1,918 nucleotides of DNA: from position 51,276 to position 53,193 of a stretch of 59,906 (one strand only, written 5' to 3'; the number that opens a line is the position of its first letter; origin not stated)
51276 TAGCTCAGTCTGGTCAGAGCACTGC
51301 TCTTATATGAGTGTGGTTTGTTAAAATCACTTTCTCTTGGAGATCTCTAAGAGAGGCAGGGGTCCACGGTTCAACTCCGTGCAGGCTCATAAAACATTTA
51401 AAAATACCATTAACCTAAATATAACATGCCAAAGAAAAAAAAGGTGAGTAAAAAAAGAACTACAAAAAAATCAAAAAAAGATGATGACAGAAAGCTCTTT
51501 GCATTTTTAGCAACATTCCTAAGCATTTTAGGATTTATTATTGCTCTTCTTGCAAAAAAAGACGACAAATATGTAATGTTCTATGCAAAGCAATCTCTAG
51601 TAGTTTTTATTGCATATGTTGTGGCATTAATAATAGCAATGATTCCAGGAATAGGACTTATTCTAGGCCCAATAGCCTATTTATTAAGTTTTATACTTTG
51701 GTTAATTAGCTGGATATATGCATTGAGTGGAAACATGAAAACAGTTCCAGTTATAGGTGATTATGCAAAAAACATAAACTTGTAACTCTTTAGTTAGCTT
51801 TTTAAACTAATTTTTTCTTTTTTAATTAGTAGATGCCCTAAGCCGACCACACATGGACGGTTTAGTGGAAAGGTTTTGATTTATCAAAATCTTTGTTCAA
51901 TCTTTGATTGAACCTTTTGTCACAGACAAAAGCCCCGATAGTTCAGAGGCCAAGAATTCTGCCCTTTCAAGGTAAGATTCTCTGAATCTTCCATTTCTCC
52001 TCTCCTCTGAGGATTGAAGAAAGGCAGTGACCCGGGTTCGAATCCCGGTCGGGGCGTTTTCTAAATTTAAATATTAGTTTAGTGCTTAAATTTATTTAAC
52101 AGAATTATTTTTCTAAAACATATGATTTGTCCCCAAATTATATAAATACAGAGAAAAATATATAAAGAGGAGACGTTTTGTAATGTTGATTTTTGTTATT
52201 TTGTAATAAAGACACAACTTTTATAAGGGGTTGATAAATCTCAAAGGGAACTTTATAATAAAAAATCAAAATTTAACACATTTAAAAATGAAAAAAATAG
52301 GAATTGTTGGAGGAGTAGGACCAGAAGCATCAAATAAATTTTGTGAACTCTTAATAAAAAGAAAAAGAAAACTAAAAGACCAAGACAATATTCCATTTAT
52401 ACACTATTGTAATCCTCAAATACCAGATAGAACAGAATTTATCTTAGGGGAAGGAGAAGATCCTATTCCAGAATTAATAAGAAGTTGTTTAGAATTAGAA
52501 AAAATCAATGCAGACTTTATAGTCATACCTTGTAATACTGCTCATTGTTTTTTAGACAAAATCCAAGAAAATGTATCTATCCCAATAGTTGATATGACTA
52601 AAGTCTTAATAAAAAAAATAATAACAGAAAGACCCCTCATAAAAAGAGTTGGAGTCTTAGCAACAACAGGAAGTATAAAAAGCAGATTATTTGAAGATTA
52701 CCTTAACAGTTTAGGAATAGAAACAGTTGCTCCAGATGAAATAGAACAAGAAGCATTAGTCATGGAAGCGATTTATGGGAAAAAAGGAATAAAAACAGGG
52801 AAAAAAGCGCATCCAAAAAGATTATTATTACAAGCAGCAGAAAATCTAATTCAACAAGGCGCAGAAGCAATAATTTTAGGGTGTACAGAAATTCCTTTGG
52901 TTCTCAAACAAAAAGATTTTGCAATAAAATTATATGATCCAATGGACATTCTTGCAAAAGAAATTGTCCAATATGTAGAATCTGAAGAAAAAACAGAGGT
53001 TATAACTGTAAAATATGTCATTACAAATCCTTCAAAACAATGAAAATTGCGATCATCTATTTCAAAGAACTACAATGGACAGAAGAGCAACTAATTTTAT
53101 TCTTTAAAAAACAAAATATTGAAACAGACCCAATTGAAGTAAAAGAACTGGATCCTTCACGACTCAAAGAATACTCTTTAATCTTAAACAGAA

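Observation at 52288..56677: Operon of Asp racemase, three ATP-grasp ligases and an S66 LD-carboxypeptidase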

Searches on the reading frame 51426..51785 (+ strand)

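Call 3: search_protein_families(library=pfam, proteins=[window:51426-51785:+], max_evalue=0.01)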
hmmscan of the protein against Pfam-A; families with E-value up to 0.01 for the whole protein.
window:51426-51785:+ (119 aa): 1 family
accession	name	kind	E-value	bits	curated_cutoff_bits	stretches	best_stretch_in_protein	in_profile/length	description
PF09685.15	DUF4870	-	1.6e-07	31.8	25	1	25-109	14-102/107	Domain of unknown function (DUF4870)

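Call 4: search_protein_families(library=ncbifam, proteins=[window:51426-51785:+], max_evalue=0.01)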
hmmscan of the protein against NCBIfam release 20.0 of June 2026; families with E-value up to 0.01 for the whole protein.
window:51426-51785:+ (119 aa): 0 families

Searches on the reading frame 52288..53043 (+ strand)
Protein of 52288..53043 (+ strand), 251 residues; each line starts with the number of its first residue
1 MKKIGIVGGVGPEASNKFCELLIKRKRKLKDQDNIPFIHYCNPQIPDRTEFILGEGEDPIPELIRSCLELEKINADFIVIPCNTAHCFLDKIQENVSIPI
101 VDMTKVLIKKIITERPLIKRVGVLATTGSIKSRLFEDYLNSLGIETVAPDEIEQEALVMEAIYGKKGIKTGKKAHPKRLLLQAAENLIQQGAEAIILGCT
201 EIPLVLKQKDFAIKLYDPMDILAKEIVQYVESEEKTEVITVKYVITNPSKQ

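Call 3: search_protein_families(library=pfam, proteins=[window:52288-53043:+], max_evalue=0.01)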
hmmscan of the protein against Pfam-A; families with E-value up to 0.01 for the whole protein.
window:52288-53043:+ (251 aa): 1 family
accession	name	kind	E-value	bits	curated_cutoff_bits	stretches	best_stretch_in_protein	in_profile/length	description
PF01177.27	Asp_Glu_race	-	6.2e-44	150.8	31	1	7-225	1-210/211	Asp/Glu/Hydantoin racemase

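Call 4: search_protein_families(library=ncbifam, proteins=[window:52288-53043:+], max_evalue=0.01)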
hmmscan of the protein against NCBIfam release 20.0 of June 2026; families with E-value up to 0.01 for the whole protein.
window:52288-53043:+ (251 aa): 6 families
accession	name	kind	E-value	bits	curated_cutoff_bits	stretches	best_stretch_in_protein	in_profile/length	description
NF052483.1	racemase_CuyB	equivalog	4.1e-63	213.4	190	1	4-229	1-224/225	cysteate racemase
TIGR00035.1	asp_race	subfamily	2.4e-62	210.6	93.1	1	1-233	2-230/236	amino acid racemase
NF007569.0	PRK10200.1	equivalog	1.5e-15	57.6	417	1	63-230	64-228/230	aspartate/glutamate racemase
TIGR00067.1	glut_race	equivalog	3.4e-12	46.3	146.65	1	72-233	59-218/251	glutamate racemase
NF002035.0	PRK00865.1-3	equivalog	7.2e-10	38.9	328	1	72-207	63-192/267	glutamate racemase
NF005679.0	PRK07475.1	subfamily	4.4e-05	23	231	1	56-203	61-209/246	hypothetical protein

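Call 29: search_solved_structures(query=window:52288-53043:+, max_evalue=0.001, show_alignments=2)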
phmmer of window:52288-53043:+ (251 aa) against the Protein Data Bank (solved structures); distinct sequences matched with E-value up to 0.001: 24.
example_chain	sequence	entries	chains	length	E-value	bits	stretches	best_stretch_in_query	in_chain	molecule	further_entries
1jfl_A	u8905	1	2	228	5.8e-55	189.7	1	1-228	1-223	ASPARTATE RACEMASE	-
2dx7_A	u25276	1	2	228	9.5e-54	185.8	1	1-228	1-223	aspartate racemase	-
3s7z_A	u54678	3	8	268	6.6e-35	124.1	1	3-234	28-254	Putative aspartate racemase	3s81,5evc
5b19_A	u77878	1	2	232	2.8e-25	92.6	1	2-229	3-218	Aspartate racemase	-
2zsk_A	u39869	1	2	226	8.3e-21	77.9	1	1-229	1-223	226aa long hypothetical aspartate racemase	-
1iu9_A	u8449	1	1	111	6.4e-18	68.5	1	118-218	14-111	aspartate racemase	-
5wxx_A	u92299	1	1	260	7.9e-17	64.9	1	4-249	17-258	McyF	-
9lyd_Q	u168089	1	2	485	1.8e-16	63.8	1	118-218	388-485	G-protein coupled receptor 3,Aspartate racemase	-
5xnk_A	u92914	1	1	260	1.8e-15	60.5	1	4-249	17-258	McyF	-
5wxy_A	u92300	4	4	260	4.4e-14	55.9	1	4-249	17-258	McyF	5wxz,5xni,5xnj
3ojc_A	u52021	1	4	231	1.2e-12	51.3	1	1-229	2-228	Putative aspartate/glutamate racemase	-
5ell_A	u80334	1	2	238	2.9e-10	43.4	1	1-232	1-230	Asp/Glu_racemase family protein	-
5hqt_A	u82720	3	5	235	2.9e-10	43.4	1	1-232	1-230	aspartate/glutamate racemase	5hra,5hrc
5elm_A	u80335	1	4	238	7.2e-09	38.9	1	1-232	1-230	Asp/Glu_racemase family protein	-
1b73_A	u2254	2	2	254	6.1e-07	32.6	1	70-211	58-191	GLUTAMATE RACEMASE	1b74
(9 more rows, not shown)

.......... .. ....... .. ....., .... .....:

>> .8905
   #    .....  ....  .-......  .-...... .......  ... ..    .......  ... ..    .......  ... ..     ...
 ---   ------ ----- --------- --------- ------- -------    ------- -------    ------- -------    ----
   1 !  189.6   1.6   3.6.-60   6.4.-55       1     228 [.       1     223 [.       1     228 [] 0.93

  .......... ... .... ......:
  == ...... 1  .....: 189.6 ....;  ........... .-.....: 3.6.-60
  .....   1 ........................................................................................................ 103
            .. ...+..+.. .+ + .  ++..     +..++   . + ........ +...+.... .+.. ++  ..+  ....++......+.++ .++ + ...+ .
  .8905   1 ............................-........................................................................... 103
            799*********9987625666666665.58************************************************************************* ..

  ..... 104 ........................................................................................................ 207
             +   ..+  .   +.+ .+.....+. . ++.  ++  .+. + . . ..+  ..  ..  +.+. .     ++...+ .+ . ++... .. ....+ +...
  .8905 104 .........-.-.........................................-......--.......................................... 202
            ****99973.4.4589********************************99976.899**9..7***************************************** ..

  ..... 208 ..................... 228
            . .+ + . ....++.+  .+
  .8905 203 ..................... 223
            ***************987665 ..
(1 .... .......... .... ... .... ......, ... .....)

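Call 92: search_protein_families(library=padloc, proteins=[window:52288-53043:+], max_evalue=0.001)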
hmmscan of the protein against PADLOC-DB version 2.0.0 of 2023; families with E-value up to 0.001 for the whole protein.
window:52288-53043:+ (251 aa): 0 families
